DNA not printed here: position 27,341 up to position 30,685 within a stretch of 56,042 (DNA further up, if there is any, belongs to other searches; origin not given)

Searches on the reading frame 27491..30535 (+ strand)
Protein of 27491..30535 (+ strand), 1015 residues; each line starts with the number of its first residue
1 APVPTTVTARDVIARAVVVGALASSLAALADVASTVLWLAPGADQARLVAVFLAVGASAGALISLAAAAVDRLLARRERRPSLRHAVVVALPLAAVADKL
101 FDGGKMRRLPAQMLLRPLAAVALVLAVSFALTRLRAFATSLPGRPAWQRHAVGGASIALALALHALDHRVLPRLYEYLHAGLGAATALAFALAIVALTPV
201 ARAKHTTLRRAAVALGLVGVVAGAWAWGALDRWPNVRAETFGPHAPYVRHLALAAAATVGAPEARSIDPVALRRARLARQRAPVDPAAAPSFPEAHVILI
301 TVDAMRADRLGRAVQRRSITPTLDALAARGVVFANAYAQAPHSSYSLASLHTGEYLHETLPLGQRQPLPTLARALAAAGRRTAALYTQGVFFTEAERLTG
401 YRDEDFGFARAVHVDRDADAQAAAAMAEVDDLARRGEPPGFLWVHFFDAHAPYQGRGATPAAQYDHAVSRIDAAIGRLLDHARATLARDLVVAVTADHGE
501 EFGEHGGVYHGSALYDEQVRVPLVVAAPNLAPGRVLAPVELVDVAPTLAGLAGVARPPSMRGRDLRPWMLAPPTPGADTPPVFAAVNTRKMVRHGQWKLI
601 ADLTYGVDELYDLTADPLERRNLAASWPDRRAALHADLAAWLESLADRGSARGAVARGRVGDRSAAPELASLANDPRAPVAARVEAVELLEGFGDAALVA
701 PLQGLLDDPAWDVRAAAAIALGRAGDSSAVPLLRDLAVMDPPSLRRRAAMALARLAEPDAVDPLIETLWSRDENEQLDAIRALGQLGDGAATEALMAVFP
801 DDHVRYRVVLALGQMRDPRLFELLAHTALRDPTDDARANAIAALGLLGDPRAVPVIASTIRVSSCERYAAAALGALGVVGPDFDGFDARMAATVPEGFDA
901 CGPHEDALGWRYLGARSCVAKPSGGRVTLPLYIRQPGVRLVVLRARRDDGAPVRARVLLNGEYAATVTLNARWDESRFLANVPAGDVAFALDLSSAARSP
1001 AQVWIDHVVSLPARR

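Call 66: search_protein_families(library=pfam, proteins=[window:27491-30535:+], max_evalue=0.00001)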
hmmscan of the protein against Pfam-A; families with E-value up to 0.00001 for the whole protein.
window:27491-30535:+ (1015 aa): 6 families
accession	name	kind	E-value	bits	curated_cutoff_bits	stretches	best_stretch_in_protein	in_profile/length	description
PF00884.28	Sulfatase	-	3.2e-31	109.2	25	1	296-554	2-301/301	Sulfatase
PF13646.12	HEAT_2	-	9.9e-26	90.3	27.7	3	668-749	3-83/88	HEAT repeats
PF01663.27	Phosphodiest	-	1.2e-12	48.5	23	1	370-501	93-222/342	Type I phosphodiesterase / nucleotide pyrophosphatase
PF16347.10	SGSH_C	-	4.5e-10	40.3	29.3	1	503-626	1-134/154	N-sulphoglucosamine sulphohydrolase, C-terminal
PF03130.22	HEAT_PBS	-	1.1e-09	38.3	20.9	0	744-767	1-24/27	PBS lyase HEAT-like repeat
PF02985.28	HEAT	-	2.9e-06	27.4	23.5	0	699-723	2-26/31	HEAT repeat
